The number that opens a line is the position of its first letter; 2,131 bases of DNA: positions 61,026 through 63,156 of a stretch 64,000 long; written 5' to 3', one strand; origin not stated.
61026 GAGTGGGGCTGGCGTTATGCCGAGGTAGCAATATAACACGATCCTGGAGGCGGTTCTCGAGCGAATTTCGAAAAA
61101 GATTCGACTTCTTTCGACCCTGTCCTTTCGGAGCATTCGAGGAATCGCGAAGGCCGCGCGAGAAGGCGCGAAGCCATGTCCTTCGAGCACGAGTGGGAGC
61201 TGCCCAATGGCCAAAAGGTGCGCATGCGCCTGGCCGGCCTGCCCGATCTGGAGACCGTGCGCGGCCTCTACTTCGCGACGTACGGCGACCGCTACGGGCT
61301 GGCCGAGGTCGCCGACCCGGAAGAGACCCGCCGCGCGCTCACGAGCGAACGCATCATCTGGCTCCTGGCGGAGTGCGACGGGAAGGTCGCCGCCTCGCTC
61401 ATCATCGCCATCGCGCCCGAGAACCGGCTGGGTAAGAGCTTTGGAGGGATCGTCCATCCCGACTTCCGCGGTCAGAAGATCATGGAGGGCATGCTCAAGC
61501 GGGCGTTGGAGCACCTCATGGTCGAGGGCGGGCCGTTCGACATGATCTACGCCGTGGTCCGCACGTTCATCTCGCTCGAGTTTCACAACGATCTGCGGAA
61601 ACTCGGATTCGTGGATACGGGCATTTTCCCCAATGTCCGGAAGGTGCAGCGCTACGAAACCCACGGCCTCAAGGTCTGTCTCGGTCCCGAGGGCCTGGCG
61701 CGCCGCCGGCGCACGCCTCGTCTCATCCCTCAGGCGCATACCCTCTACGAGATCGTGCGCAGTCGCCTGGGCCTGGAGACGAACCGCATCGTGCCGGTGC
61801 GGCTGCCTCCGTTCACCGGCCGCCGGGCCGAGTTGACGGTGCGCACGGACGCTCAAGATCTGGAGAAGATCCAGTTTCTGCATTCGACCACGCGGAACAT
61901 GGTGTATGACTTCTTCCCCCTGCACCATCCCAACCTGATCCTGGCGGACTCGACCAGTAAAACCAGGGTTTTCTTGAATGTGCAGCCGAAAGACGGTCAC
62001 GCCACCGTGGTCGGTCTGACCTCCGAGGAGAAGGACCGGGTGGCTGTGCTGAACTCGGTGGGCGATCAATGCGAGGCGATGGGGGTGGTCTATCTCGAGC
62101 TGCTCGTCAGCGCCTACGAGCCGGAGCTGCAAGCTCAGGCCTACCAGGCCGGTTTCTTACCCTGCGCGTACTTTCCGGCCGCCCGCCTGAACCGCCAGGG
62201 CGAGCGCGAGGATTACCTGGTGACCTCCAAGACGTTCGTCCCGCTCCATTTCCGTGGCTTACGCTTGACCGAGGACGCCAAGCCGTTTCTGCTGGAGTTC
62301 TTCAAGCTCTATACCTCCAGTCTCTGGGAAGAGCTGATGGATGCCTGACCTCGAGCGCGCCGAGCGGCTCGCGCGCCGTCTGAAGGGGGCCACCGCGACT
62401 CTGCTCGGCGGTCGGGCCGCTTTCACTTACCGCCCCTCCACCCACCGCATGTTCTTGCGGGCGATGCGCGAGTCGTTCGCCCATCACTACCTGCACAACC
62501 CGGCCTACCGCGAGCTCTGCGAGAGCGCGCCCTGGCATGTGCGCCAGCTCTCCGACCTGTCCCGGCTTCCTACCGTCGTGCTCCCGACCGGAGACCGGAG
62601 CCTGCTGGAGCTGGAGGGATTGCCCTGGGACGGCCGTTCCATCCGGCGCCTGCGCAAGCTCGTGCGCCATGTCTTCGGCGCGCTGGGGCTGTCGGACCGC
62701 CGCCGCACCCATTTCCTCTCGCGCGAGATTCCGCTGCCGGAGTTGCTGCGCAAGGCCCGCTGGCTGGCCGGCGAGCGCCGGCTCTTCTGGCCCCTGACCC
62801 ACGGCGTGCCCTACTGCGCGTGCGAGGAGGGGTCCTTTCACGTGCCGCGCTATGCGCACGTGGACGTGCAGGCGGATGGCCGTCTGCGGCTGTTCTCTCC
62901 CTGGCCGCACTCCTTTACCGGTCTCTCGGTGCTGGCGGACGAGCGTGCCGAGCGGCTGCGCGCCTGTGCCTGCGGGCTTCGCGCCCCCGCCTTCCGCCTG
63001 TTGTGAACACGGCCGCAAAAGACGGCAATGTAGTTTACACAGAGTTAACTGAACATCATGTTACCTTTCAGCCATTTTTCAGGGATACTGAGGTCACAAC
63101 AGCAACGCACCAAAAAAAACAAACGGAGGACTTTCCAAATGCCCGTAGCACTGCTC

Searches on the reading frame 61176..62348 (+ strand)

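Call 20: search_protein_families(library=pfam, proteins=[window:61176-62348:+], max_evalue=0.001)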
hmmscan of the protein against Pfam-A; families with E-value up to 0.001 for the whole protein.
window:61176-62348:+ (390 aa): 1 family
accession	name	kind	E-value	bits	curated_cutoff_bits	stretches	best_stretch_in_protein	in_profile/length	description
PF00583.31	Acetyltransf_1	-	0.00014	22.6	20.7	1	45-118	21-92/116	Acetyltransferase (GNAT) family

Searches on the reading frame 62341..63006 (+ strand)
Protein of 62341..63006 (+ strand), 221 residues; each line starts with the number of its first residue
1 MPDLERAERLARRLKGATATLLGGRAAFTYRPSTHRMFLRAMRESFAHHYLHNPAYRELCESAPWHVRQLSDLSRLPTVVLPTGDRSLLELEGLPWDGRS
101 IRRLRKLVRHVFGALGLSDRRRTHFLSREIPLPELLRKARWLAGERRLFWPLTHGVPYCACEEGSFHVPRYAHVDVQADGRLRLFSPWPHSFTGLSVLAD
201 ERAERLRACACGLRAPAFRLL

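Call 20: search_protein_families(library=pfam, proteins=[window:62341-63006:+], max_evalue=0.001)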
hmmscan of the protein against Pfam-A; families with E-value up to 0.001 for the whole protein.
window:62341-63006:+ (221 aa): 0 families

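Call 80: search_protein_families(library=phrogs, proteins=[window:62341-63006:+], max_evalue=0.01)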
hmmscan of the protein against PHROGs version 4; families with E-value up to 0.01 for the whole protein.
window:62341-63006:+ (221 aa): 0 families

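Call 98: find_encoding_contigs(protein=window:62341-63006:+, flank=10000, max_places=4)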
Protein window:62341-63006:+ (221 aa): no gene with exactly this product is on record in the collection.
